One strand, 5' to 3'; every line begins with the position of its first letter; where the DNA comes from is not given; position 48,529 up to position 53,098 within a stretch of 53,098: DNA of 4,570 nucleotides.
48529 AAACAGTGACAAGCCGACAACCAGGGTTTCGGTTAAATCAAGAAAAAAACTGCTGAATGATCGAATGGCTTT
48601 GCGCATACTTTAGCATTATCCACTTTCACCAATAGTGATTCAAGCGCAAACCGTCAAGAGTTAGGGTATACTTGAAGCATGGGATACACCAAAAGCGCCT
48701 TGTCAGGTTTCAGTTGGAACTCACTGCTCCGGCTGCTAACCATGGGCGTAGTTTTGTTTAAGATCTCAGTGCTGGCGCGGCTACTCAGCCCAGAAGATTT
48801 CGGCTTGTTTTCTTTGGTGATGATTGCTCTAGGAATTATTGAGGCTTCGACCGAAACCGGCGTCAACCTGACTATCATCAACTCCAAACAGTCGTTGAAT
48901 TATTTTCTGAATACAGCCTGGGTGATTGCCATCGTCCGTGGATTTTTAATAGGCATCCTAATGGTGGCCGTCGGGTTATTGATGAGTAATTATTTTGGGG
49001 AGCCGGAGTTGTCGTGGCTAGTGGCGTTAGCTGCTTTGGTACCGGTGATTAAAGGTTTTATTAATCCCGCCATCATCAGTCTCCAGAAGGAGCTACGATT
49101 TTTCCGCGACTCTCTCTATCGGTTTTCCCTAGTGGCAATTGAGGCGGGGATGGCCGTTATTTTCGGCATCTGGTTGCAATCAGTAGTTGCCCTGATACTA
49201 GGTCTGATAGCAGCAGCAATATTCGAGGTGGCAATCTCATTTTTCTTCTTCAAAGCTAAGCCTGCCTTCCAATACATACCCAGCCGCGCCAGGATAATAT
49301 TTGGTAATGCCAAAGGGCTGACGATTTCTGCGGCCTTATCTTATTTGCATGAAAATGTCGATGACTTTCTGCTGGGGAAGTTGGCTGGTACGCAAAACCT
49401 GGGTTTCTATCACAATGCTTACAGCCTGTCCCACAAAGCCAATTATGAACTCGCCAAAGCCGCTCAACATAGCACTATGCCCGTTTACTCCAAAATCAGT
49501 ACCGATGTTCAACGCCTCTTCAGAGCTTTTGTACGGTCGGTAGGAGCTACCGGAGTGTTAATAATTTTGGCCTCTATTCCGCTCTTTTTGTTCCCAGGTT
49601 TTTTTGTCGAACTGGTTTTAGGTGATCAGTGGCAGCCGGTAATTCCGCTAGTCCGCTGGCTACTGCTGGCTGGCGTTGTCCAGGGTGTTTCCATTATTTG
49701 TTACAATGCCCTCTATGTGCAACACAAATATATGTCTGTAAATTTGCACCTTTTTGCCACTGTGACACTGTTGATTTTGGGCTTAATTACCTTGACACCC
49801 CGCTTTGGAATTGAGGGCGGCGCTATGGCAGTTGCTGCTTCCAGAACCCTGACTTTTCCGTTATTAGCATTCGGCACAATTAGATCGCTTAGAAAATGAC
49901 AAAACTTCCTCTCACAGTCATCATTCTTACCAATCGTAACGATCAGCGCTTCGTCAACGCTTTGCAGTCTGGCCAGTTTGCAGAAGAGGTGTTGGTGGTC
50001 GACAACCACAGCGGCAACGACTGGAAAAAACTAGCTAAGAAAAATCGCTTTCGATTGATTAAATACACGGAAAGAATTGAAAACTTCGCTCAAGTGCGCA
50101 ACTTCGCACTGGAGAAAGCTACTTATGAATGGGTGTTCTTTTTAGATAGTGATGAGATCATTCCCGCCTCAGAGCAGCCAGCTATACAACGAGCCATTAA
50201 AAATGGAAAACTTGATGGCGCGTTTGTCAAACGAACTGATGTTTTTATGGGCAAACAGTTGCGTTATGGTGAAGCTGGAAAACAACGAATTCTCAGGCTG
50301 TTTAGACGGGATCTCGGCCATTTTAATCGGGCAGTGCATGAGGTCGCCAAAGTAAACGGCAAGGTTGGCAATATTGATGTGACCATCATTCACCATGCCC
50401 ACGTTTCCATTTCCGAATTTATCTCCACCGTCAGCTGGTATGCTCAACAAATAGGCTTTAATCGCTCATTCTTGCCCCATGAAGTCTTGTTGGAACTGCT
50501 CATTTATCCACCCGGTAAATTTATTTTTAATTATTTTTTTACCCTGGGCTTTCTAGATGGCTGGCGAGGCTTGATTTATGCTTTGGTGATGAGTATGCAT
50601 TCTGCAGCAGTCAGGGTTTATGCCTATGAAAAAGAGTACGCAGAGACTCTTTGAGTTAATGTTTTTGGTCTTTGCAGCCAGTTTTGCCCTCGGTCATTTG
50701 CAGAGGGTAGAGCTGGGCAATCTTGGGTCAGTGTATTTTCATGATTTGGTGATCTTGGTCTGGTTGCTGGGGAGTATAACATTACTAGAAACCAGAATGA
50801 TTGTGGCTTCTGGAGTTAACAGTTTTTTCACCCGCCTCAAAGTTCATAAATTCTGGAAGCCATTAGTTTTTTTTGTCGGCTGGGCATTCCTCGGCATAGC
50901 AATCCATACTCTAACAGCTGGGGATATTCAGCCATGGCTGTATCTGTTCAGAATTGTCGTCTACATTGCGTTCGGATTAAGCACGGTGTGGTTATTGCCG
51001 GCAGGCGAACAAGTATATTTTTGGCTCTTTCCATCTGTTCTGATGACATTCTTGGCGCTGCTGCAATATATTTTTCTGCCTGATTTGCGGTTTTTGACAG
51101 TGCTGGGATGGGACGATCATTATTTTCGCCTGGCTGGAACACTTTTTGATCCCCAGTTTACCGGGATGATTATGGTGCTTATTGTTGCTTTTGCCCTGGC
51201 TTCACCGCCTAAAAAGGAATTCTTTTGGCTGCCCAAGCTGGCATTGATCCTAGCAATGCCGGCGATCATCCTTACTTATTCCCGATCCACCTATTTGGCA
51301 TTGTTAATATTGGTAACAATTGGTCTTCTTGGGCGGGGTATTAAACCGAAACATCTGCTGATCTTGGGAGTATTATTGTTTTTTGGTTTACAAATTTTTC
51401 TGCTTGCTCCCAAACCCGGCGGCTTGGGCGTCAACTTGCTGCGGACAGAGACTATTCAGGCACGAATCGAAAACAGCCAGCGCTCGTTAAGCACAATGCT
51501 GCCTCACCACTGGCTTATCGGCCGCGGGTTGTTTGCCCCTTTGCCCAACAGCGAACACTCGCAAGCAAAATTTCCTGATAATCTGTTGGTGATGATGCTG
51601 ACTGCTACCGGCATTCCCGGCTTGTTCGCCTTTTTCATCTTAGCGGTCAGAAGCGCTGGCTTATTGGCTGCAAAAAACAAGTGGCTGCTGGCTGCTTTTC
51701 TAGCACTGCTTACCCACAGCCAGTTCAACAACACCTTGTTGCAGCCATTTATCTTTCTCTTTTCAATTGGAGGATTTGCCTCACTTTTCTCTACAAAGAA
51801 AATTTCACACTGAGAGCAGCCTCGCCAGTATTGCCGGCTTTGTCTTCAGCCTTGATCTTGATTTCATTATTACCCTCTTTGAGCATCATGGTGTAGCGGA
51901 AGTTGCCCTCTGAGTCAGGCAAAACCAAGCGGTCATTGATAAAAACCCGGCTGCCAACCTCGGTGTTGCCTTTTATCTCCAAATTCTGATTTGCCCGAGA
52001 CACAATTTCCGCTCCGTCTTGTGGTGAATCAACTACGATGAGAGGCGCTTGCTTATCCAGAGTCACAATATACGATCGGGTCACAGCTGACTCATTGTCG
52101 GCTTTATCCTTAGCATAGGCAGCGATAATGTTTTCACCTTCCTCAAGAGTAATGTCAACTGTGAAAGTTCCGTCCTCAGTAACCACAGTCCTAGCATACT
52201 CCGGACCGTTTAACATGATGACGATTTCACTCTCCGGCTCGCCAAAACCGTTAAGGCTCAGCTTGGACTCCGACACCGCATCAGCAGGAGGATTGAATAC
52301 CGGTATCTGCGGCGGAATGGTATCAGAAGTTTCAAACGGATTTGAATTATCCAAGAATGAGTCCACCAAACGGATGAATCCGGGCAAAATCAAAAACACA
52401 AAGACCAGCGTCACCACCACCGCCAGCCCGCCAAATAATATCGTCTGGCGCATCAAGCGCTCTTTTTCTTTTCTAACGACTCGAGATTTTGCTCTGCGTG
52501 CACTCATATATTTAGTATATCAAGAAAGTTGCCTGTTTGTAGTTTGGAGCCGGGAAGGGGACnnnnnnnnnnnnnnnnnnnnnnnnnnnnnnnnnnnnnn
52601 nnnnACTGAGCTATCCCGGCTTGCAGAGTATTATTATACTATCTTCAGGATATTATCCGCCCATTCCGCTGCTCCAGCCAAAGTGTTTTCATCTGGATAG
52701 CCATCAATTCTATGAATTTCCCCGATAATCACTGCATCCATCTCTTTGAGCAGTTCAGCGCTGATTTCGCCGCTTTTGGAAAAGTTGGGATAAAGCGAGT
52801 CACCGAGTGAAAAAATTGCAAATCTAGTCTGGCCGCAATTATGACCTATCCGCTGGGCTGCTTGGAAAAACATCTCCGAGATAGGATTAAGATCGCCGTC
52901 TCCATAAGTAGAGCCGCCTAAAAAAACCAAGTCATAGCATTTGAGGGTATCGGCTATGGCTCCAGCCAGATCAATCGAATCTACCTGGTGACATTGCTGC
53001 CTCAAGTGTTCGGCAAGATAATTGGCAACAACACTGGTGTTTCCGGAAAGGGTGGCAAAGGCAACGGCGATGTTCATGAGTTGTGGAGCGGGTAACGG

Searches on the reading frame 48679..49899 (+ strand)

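Call 19: search_protein_families(library=pfam, proteins=[window:48679-49899:+])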
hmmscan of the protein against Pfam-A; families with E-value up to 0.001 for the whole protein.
window:48679-49899:+ (406 aa): 2 families
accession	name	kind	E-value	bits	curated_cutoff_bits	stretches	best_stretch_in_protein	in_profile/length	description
PF13440.11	Polysacc_synt_3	-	5.9e-49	167.3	23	1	31-323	1-293/293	Polysaccharide biosynthesis protein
PF01943.22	Polysacc_synt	-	3.8e-20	72.9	28.2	1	8-273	2-273/274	Polysaccharide biosynthesis protein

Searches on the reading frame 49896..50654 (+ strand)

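Call 19: search_protein_families(library=pfam, proteins=[window:49896-50654:+])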
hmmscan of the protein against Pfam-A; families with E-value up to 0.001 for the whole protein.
window:49896-50654:+ (252 aa): 2 families
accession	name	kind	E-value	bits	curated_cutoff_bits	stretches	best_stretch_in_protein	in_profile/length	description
PF00535.33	Glycos_transf_2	-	2.7e-10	40.9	23.3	1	29-124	27-126/168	Glycosyl transferase family 2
PF13704.12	Glyco_tranf_2_4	-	2.5e-05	25.1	27.5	1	27-91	17-86/98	Glycosyl transferase family 2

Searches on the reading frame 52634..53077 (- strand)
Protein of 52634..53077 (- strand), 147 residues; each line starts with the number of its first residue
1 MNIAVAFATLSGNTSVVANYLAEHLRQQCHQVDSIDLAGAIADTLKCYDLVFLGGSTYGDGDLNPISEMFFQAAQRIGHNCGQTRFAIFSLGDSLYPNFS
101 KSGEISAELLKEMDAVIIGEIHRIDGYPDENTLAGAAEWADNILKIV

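Call 62: find_encoding_contigs(protein=window:52634-53077:-, flank=10000, max_places=4)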
Protein window:52634-53077:- (147 aa): 1 contig read that carries it; 1 place shown.
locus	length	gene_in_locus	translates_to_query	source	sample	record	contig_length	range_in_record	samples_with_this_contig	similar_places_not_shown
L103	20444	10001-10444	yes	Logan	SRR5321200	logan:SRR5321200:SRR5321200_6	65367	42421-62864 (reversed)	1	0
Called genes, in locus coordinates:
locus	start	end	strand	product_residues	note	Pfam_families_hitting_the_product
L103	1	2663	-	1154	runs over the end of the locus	PF02811:PHP, PF07733:DNA_pol3_alpha, PF17657:DNA_pol3_finger, PF14579:HHH_6, PF01336:tRNA_anti-codon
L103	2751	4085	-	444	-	PF02934:GatB_N, PF02637:GatB_Yqey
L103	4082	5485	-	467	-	PF01425:Amidase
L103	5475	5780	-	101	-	PF02686:GatC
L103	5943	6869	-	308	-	PF01435:Peptidase_M48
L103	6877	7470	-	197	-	PF04011:LemA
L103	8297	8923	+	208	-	-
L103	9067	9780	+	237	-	-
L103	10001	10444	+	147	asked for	PF00258:Flavodoxin_1, PF12724:Flavodoxin_5 (weak)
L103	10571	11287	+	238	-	PF17936:Big_6, PF19077:Big_13 (faint), PF09136:Glucodextran_B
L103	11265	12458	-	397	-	PF04932:Wzy_C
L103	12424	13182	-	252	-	PF00535:Glycos_transf_2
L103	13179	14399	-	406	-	PF01943:Polysacc_synt, PF13440:Polysacc_synt_3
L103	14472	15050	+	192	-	PF10502:Peptidase_S26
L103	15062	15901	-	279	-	PF02195:ParB_N, PF17762:HTH_ParB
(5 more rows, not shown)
